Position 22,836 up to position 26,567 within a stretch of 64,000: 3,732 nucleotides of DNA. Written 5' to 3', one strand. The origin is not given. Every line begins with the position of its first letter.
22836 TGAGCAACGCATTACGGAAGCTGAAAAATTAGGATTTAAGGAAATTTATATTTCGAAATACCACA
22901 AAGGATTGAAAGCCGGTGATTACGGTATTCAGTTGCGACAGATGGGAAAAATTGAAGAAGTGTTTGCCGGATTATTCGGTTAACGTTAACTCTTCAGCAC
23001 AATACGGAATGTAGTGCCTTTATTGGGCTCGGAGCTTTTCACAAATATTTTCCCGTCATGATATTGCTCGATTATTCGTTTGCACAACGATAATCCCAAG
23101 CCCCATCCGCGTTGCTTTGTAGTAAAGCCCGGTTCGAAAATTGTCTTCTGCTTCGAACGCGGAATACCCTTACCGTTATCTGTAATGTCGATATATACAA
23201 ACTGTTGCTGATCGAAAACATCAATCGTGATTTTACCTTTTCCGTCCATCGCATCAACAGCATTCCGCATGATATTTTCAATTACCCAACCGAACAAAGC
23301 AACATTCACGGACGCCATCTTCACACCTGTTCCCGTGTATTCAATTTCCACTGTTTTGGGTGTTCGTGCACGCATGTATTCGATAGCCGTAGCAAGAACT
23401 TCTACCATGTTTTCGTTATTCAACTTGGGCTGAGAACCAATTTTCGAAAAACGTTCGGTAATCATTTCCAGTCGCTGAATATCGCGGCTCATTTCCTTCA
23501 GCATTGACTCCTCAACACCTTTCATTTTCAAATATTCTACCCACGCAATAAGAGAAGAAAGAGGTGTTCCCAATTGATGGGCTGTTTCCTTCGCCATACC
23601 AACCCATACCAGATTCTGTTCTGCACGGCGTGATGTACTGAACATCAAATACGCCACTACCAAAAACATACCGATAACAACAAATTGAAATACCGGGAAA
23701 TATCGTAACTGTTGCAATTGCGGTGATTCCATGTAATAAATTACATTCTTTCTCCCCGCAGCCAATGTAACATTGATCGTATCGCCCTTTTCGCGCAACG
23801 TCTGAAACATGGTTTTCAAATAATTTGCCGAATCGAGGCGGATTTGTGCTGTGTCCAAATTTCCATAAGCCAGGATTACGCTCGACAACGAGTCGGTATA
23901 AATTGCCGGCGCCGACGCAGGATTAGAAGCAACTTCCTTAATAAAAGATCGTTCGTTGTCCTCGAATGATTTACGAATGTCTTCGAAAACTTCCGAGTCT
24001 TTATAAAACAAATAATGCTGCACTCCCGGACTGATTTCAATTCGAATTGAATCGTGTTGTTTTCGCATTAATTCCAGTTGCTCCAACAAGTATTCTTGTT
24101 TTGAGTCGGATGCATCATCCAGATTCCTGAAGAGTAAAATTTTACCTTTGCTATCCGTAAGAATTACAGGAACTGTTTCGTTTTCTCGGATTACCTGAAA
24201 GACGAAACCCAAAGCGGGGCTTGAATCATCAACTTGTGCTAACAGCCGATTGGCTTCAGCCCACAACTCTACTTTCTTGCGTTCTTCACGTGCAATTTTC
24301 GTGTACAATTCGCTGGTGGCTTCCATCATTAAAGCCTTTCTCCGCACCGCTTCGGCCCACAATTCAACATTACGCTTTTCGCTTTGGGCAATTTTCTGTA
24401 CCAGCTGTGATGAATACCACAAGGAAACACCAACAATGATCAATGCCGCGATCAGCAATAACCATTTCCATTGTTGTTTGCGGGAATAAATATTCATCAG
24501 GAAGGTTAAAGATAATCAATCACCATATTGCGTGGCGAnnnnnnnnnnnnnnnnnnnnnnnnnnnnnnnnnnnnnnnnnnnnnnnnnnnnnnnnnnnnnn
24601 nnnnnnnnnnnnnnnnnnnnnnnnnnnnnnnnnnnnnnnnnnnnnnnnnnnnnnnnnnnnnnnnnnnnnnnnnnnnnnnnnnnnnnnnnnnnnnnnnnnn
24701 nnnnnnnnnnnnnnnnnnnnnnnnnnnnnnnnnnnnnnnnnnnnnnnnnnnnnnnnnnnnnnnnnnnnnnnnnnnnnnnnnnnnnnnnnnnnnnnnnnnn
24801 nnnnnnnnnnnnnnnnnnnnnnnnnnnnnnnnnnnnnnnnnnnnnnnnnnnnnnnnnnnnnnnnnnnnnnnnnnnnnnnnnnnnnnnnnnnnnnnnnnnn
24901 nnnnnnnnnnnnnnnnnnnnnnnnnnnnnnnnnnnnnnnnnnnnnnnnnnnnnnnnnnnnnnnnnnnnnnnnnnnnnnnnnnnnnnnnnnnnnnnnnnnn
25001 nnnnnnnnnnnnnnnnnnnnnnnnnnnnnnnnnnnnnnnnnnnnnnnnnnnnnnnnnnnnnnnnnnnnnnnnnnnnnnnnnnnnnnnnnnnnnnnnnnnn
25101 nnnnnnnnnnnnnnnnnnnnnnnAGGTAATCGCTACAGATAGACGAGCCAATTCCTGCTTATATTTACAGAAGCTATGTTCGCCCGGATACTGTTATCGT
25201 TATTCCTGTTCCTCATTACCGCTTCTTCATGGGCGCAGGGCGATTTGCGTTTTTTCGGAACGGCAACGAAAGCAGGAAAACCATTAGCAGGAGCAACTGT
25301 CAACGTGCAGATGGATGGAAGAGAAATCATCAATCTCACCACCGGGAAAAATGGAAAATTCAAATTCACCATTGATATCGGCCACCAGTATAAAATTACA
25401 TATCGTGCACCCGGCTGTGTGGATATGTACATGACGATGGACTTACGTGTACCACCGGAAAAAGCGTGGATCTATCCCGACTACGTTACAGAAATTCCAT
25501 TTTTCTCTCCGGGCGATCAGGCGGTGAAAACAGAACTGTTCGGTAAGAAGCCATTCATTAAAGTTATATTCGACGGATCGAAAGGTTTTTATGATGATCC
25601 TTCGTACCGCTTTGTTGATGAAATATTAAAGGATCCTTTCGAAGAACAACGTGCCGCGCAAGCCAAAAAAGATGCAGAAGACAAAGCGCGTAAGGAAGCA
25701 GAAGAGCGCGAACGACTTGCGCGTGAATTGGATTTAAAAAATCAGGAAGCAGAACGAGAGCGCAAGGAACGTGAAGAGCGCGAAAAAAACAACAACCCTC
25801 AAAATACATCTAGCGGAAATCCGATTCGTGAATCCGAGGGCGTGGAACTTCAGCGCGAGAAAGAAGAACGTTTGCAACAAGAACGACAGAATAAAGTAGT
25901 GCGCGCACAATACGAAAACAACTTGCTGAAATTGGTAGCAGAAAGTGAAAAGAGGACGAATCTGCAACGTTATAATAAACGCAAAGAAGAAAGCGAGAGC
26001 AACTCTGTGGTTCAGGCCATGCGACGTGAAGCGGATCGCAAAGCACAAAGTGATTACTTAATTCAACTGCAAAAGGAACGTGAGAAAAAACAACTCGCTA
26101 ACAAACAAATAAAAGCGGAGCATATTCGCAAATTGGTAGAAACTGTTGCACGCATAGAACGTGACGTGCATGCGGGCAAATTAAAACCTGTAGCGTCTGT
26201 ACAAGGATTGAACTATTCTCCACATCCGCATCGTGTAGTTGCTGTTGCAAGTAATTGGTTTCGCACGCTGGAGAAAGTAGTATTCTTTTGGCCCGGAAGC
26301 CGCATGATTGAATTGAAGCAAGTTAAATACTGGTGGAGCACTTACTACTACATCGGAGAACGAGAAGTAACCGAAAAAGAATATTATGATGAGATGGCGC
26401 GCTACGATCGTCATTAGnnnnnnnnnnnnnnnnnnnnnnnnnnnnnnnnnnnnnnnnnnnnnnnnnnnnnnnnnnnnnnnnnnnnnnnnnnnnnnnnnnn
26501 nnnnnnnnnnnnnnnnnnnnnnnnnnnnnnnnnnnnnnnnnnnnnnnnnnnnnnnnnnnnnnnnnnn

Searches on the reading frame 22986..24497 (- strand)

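Call 34: search_protein_families(library=pfam, proteins=[window:22986-24497:-])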
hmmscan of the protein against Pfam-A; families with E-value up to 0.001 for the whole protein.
window:22986-24497:- (503 aa): 3 families
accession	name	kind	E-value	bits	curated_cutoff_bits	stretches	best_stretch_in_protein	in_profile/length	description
PF02518.31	HATPase_c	-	1.1e-23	84.3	26.4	1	405-502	9-108/111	Histidine kinase-, DNA gyrase B-, and HSP90-like ATPase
PF14501.12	HATPase_c_5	-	3.3e-06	27.4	22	1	405-486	9-88/102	GHKL domain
PF00512.31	HisKA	-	7.2e-05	23.2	26.9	1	303-353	7-63/66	His Kinase A (phospho-acceptor) domain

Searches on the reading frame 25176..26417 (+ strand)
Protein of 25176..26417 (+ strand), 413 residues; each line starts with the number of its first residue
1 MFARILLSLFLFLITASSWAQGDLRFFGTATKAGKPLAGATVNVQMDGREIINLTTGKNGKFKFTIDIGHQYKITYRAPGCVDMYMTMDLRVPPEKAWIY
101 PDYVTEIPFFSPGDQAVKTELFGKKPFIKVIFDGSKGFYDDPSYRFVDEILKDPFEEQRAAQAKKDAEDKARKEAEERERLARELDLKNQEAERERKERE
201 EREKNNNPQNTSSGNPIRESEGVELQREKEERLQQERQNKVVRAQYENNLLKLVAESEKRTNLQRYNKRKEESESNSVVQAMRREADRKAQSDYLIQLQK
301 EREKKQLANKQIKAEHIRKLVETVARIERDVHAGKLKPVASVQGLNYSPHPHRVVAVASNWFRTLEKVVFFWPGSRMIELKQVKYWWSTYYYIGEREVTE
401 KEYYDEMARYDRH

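Call 34: search_protein_families(library=pfam, proteins=[window:25176-26417:+])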
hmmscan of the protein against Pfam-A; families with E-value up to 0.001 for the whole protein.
window:25176-26417:+ (413 aa): 1 family
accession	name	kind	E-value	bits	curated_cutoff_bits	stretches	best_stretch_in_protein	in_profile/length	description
PF13620.12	CarboxypepD_reg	-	4.4e-06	27.4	32.3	1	32-81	9-59/82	Carboxypeptidase regulatory-like domain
